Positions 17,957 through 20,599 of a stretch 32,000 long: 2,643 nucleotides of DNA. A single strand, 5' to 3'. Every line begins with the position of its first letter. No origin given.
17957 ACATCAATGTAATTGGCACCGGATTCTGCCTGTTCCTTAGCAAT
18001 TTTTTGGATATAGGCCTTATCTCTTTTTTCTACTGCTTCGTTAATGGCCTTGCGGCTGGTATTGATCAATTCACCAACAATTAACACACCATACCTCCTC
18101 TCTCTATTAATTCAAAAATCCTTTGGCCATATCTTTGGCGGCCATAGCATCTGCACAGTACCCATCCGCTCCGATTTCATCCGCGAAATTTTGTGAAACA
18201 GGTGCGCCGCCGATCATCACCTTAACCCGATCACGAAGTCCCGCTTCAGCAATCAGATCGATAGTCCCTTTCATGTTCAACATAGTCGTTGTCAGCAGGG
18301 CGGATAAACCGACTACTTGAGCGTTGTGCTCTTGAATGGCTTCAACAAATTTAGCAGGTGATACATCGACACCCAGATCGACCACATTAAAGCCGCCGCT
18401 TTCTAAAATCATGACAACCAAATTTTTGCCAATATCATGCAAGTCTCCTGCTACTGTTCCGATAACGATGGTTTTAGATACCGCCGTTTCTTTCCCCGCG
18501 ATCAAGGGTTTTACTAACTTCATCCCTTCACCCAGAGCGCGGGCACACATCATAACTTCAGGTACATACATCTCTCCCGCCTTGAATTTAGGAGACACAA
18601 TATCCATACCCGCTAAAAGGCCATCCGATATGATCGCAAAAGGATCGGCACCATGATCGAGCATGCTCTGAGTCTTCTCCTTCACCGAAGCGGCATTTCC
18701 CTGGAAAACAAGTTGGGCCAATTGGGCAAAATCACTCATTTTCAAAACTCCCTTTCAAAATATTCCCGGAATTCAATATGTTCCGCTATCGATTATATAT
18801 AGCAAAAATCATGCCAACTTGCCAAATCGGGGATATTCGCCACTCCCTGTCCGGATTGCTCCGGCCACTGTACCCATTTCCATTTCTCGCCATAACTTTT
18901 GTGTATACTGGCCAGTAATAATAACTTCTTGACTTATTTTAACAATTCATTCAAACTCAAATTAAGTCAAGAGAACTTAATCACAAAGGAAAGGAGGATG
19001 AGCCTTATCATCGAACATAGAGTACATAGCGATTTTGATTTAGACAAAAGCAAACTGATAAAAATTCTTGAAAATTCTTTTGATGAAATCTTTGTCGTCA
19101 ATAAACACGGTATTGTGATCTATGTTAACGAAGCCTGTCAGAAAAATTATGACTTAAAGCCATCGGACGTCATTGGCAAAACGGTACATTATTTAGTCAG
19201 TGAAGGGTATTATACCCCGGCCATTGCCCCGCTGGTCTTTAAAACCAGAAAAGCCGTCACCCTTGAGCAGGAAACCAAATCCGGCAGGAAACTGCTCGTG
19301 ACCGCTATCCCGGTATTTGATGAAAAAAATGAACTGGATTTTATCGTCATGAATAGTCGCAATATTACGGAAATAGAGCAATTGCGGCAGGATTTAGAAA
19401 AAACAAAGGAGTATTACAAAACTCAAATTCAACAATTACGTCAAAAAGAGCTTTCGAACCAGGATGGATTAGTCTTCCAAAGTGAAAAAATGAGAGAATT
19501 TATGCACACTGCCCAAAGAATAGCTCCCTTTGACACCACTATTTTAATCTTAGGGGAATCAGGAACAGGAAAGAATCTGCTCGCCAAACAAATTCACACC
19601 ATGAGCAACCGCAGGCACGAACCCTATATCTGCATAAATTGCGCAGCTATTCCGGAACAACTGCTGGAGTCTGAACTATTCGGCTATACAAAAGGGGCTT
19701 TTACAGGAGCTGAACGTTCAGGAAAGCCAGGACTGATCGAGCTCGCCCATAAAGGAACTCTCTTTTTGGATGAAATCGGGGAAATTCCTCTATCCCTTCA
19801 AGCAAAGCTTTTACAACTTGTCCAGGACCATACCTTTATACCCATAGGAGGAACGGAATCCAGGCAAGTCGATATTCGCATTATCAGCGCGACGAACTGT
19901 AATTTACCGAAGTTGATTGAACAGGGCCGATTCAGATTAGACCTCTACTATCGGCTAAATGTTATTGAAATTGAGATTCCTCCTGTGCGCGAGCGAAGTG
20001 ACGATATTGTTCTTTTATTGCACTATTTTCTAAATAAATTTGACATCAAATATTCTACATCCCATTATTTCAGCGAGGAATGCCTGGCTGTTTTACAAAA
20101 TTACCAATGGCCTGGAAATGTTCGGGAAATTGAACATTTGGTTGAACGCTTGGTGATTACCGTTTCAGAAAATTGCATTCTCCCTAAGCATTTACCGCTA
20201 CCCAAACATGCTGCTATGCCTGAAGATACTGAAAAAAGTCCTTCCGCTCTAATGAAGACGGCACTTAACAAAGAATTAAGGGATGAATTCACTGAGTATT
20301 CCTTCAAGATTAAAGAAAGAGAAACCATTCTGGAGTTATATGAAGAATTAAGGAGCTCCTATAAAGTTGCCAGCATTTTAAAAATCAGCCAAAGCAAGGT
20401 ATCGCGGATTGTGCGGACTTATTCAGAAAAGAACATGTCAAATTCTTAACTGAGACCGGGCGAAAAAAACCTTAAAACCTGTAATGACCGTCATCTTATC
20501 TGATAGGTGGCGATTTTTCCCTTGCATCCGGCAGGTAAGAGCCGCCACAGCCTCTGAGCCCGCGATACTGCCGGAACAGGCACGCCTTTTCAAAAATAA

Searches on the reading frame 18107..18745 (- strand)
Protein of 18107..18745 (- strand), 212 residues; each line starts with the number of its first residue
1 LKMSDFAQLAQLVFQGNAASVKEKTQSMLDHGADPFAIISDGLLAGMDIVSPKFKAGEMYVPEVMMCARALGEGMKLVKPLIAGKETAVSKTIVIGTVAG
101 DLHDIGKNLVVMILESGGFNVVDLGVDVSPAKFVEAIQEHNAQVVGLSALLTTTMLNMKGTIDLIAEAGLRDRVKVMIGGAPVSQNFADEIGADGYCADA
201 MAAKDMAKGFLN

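Call 6: search_protein_families(library=pfam, proteins=[window:18107-18745:-])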
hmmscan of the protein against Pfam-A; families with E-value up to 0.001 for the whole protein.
window:18107-18745:- (212 aa): 2 families
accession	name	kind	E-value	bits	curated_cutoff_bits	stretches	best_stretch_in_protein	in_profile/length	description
PF02310.24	B12-binding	-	1.2e-27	96.6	32.1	1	92-202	2-118/121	B12 binding domain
PF02607.22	B12-binding_2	-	3e-17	63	23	1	7-78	3-73/74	B12 binding domain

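Call 9: search_protein_families(library=ncbifam, proteins=[window:18107-18745:-])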
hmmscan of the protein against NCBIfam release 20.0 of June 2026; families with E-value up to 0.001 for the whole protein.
window:18107-18745:- (212 aa): 16 families
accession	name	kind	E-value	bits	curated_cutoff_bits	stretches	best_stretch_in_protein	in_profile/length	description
NF047996.1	corrin_MtgC_2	exception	5e-66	222.2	370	1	8-209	7-208/212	glycine betaine-specific corrinoid protein MtgC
TIGR02370.1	pyl_corrinoid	subfamily_domain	5.9e-62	208.6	215.3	1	9-202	2-196/197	methyltransferase cognate corrinoid protein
NF047995.1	corrinoid_MtgC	exception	2.7e-55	187.2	310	1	6-208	5-210/215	glycine betaine-specific corrinoid protein MtgC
NF041607.1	dimeth_corrin_MtbC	equivalog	2.1e-53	180.9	350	1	32-209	23-201/203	dimethylamine corrinoid protein MtbC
NF040655.1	MtaC_Meth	equivalog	4.1e-41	140.7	420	1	8-209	38-236/253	methanol--corrinoid protein MtaC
NF040669.1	MtaC2_Meth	equivalog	1.2e-39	136.2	450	1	6-209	43-244/267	methanol--corrinoid protein MtaC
TIGR02082.1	metH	equivalog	2.9e-38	131.2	1010.85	1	7-207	648-848/1182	methionine synthase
NF007024.0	PRK09490.1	equivalog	5.3e-32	110.6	1497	1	11-186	667-845/1234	methionine synthase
NF002612.0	PRK02261.1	equivalog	8e-17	61.1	110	1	90-182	3-94/148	methylaspartate mutase subunit S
TIGR01501.1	MthylAspMutase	equivalog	6.6e-14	51.8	135.8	1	91-182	2-92/134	methylaspartate mutase subunit S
NF040743.1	ornith_mutase_E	equivalog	1.5e-11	43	800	1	91-196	596-708/730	D-ornithine 4,5-aminomutase subunit OraE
NF052385.1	Lys_5_6_beta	equivalog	4.7e-09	36.3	280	1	119-207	139-230/241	lysine 5,6-aminomutase subunit beta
NF052513.1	TransRegCarH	equivalog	3.8e-07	29.7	400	1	86-197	160-264/274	HTH-type transcriptional repressor CarH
TIGR00640.1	acid_CoA_mut_C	subfamily_domain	4.2e-07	30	57.45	1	93-187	5-98/132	methylmalonyl-CoA mutase C-terminal domain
NF045497.1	IsobCoAmut_IcmF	equivalog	0.00018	19.4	1500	1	100-183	12-94/1076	fused isobutyryl-CoA mutase/GTPase IcmF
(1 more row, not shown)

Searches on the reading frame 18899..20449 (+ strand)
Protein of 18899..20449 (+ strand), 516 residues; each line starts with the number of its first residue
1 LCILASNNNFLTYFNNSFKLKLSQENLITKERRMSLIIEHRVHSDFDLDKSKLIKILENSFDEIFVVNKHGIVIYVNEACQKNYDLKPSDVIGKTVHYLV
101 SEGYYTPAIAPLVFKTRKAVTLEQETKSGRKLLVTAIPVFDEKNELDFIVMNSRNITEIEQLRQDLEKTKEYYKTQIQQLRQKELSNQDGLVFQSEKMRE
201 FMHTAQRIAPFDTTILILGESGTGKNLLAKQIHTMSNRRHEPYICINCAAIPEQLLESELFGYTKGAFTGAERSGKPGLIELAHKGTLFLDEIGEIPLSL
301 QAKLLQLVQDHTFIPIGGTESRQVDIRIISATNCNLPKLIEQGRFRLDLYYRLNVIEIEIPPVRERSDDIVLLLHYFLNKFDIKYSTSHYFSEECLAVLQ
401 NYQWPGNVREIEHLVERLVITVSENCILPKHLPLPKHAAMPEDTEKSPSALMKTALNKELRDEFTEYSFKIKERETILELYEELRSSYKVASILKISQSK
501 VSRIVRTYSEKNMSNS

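Call 6: search_protein_families(library=pfam, proteins=[window:18899-20449:+])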
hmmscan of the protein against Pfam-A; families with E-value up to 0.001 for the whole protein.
window:18899-20449:+ (516 aa): 9 families
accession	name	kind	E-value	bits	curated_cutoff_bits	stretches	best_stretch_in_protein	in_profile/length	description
PF00158.32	Sigma54_activat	-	9.8e-70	234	20.2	1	192-359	2-168/168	Sigma-54 interaction domain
PF25601.1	AAA_lid_14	-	1.6e-21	76.4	27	1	364-444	1-82/87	AAA+ ATPase lid domain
PF14532.12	Sigma54_activ_2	-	1.7e-17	64.4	25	1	194-362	3-137/138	Sigma-54 interaction domain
PF13426.13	PAS_9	-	9.7e-12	45.5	27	1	64-158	4-103/103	PAS domain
PF01078.27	Mg_chelatase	-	5.8e-08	32.8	20.3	1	214-304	24-126/207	Magnesium chelatase, subunit ChlI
PF08448.16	PAS_4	-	1e-07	32.6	23.1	1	58-158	2-107/110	PAS fold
PF07724.20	AAA_2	-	2.1e-07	31.6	27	1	214-343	5-134/166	AAA domain (Cdc48 subfamily)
PF07728.20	AAA_5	-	2.9e-07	31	22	1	215-333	2-122/139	AAA domain (dynein-related subfamily)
PF00989.32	PAS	-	3.9e-07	30.5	22.6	1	56-150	6-107/113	PAS fold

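Call 9: search_protein_families(library=ncbifam, proteins=[window:18899-20449:+])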
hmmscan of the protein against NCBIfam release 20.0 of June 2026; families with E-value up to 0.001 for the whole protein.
window:18899-20449:+ (516 aa): 33 families (the best 25 are shown)
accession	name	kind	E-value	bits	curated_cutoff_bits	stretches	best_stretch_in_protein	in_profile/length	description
NF041552.1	TF_PrdR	equivalog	6.6e-119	397.8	795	1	38-499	121-567/577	sigma-54 dependent transcriptional regulator PrdR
TIGR01817.1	nifA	equivalog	1.2e-94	318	528.85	1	159-447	166-453/534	nif-specific transcriptional activator NifA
TIGR02915.1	PEP_resp_reg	equivalog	4.8e-93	312.4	502.6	1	179-440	128-390/445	PEP-CTERM-box response regulator transcription factor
NF003451.0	PRK05022.1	equivalog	3.3e-91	306.5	476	1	147-506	149-506/512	nitric oxide reductase transcriptional regulator NorR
NF038308.1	RNA_repair_RtcR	equivalog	5.8e-90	302.6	650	1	144-501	147-504/530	RNA repair transcriptional activator RtcR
TIGR02329.1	propionate_PrpR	equivalog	2e-88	297.3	499.2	1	179-423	204-451/526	propionate catabolism operon regulatory protein PrpR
NF008469.0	PRK11361.1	equivalog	3.7e-83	279.8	714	1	173-471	125-421/461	acetoacetate metabolism transcriptional regulator AtoC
NF011953.0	PRK15424.1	equivalog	9.2e-83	278.6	703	1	176-427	203-470/538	propionate catabolism operon regulatory protein PrpR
TIGR01818.1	ntrC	equivalog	4.1e-82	276.4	558.6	1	174-468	119-415/463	nitrogen regulation protein NR(I)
NF050807.1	TransRegFlbDCaul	equivalog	6.7e-78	262.5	750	1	187-512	116-442/454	sigma-54-dependent transcriptional regulator FlbD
NF041946.1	LuxO_transreg_Vib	equivalog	4.2e-76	256.6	800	1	158-509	100-461/463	quorum-sensing sigma-54 dependent transcriptional regulator LuxO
NF008085.0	PRK10820.1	equivalog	2.6e-75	254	576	1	26-509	53-511/520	transcriptional regulator TyrR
NF049963.1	RespRegFlgRCampy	domain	6.6e-75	252.6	750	1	176-435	121-380/429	fla regulon two-component system response regulator FlgR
TIGR02974.1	phageshock_pspF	equivalog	1.3e-74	251.4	443.55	1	193-434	3-245/336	phage shock protein operon transcriptional activator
NF011958.0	PRK15429.1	equivalog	8.9e-71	239.4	830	1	150-464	344-646/692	formate hydrogenlyase transcriptional activator FlhA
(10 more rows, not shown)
